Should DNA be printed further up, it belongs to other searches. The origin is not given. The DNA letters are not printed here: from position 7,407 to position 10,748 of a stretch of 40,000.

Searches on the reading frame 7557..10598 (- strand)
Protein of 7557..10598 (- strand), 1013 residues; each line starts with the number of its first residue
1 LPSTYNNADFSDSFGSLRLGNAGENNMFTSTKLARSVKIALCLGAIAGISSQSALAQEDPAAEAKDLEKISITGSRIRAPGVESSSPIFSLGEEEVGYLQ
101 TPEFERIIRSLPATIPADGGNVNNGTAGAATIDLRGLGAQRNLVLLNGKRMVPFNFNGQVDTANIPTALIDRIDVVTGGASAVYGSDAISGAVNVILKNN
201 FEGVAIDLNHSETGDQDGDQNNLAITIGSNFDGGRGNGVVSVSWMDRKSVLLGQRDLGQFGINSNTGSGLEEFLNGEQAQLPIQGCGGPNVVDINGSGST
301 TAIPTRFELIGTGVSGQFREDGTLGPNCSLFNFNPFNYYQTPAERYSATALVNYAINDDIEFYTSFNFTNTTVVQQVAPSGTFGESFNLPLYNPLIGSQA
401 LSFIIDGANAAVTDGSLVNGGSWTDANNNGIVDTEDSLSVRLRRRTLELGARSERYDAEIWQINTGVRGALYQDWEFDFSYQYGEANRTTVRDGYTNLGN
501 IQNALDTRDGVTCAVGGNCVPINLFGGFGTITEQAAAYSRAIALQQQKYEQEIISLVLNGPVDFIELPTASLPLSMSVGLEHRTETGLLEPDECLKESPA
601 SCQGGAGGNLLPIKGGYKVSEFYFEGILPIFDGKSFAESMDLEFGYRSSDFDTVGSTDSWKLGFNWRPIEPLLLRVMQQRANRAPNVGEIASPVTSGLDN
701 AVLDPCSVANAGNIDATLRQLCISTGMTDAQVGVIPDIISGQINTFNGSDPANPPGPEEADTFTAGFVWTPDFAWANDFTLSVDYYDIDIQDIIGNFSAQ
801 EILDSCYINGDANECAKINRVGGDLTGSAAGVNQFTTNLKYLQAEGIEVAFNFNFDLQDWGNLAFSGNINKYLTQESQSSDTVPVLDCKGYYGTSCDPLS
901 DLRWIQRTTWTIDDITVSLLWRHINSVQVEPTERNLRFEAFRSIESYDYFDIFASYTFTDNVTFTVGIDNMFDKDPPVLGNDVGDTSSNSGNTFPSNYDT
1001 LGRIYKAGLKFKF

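Call 52: search_protein_families(library=ncbifam, max_evalue=0.00001, proteins=[window:7557-10598:-])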
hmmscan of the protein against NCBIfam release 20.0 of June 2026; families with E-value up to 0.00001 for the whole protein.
window:7557-10598:- (1013 aa): 14 families
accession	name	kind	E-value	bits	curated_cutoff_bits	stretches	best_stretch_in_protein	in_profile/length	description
NF007926.1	PRK10641.1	equivalog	1.1e-21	77.1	836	1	49-219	13-175/617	TonB-dependent vitamin B12 receptor BtuB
TIGR01779.1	TonB-B12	equivalog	4.7e-19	68.4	599.7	1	49-218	14-173/614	TonB-dependent vitamin B12 receptor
NF010048.1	PRK13524.1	subfamily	1.8e-18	66.4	493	2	104-204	74-182/744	FepA family TonB-dependent siderophore receptor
NF010010.0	PRK13483.1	equivalog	4e-16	58.2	927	1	44-201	13-166/660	ligand-gated channel protein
NF010038.0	PRK13513.1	equivalog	5.4e-15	55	942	1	42-217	12-184/659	ligand-gated channel protein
TIGR01785.1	TonB-hemin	subfamily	3.4e-14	52.2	316.85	2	757-1013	468-677/677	TonB-dependent heme/hemoglobin receptor family protein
NF010051.0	PRK13528.1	subfamily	6.4e-14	51.1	583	1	106-203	72-177/727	FepA family TonB-dependent siderophore receptor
TIGR01783.1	TonB-siderophor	subfamily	1.6e-13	50.2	223.5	1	122-199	35-109/649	TonB-dependent siderophore receptor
NF007478.2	PRK10064.1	equivalog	1.7e-11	43.1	745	1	53-199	15-159/663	catecholate siderophore receptor CirA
TIGR01782.1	TonB-Xanth-Caul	subfamily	4.9e-11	41.6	310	1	125-569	58-428/868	TonB-dependent receptor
TIGR01786.1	TonB-hemlactrns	subfamily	7.3e-11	41.1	323.75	1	757-1013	491-719/719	TonB-dependent hemoglobin/transferrin/lactoferrin family receptor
NF010012.0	PRK13486.1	equivalog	2.1e-09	36.3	924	1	119-203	71-163/696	TonB-dependent receptor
NF010011.0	PRK13484.1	equivalog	4.4e-09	35.2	1197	1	124-199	80-160/682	IreA family TonB-dependent siderophore receptor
NF050067.1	TonBEntbctnRecCfrA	equivalog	6.9e-08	31.3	1200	1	116-201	71-161/698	TonB-dependent ferric enterobactin receptor CfrA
